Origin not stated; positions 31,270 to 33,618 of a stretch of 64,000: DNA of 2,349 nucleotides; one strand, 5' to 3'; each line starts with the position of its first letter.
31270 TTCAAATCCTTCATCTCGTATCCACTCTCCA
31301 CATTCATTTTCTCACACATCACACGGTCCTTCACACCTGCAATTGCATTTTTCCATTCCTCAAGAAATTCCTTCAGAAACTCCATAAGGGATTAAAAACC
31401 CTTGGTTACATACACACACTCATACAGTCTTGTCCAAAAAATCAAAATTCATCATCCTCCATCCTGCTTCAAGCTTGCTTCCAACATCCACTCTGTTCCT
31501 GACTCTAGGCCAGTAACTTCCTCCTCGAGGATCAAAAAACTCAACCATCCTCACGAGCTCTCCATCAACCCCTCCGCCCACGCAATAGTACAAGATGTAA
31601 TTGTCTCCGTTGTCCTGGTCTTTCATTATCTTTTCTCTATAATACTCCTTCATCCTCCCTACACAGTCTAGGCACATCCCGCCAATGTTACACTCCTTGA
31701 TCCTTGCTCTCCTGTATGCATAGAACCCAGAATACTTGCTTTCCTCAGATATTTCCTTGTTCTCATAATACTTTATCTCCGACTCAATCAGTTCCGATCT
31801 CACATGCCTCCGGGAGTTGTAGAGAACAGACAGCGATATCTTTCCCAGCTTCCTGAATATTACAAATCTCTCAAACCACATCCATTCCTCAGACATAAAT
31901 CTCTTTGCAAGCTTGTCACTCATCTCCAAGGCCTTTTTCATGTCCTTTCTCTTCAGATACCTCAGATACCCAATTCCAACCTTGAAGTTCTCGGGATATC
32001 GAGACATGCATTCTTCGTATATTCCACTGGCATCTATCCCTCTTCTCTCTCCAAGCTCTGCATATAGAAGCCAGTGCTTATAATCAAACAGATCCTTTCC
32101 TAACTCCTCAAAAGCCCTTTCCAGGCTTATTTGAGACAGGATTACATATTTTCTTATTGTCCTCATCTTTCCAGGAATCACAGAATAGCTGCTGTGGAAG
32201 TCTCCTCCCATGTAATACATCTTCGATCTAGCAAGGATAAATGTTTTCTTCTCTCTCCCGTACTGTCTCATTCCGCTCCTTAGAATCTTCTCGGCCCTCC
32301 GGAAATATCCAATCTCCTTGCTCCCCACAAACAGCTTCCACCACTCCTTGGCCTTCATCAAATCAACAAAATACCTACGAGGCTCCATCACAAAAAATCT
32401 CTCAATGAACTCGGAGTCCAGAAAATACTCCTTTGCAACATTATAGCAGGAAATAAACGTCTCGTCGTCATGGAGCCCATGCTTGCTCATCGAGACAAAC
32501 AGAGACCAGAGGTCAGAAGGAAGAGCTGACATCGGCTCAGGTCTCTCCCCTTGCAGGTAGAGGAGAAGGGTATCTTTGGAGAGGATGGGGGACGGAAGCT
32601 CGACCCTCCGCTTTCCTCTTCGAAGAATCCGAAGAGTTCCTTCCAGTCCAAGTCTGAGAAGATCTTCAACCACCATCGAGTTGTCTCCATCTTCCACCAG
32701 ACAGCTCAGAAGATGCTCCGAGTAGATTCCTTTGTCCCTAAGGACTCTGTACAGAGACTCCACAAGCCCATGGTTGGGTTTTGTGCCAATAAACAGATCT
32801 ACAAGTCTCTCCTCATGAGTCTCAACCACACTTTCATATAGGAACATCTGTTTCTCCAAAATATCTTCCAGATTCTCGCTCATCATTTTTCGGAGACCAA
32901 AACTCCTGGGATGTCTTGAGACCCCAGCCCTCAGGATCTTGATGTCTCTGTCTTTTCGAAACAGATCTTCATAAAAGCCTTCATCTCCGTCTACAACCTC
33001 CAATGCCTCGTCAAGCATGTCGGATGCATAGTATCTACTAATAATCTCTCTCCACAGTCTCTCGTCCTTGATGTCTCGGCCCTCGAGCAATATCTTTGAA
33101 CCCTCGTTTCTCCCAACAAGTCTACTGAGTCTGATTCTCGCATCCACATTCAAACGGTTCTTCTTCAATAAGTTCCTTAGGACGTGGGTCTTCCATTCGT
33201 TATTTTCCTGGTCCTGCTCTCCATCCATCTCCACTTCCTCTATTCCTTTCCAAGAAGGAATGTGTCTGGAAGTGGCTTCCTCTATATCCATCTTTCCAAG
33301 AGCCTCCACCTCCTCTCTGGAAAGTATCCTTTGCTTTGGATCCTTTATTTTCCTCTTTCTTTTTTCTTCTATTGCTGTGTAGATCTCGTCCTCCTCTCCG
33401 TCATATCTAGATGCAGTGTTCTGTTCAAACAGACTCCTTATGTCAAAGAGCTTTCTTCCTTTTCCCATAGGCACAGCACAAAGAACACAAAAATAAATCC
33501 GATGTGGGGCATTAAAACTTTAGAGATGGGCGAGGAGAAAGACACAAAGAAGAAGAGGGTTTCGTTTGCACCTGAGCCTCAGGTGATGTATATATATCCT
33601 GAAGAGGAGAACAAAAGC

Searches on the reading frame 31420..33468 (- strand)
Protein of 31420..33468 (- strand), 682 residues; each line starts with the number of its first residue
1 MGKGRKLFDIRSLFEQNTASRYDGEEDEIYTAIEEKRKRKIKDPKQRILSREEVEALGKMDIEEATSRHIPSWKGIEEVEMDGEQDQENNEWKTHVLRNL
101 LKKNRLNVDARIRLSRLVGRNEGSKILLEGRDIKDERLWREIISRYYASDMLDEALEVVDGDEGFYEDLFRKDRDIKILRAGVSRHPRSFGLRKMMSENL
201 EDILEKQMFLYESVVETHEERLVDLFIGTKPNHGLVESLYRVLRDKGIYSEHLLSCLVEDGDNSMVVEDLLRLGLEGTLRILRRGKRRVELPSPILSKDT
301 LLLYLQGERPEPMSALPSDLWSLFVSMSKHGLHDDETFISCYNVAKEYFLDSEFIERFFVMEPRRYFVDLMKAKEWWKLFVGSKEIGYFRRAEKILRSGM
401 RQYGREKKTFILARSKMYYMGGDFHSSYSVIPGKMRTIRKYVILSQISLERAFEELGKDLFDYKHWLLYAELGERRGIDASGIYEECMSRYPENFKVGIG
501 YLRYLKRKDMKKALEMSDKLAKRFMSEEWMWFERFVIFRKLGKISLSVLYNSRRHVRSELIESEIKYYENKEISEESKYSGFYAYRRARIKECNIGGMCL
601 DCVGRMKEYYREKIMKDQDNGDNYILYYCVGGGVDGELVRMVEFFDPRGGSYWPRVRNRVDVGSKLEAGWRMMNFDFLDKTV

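Call 58: search_protein_families(library=pfam, proteins=[window:31420-33468:-], max_evalue=0.01)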
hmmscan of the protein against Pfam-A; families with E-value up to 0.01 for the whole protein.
window:31420-33468:- (682 aa): 1 family
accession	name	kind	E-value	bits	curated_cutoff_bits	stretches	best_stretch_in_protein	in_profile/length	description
PF13428.12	TPR_14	-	0.00065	20.6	23.5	0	504-533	11-40/44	Tetratricopeptide repeat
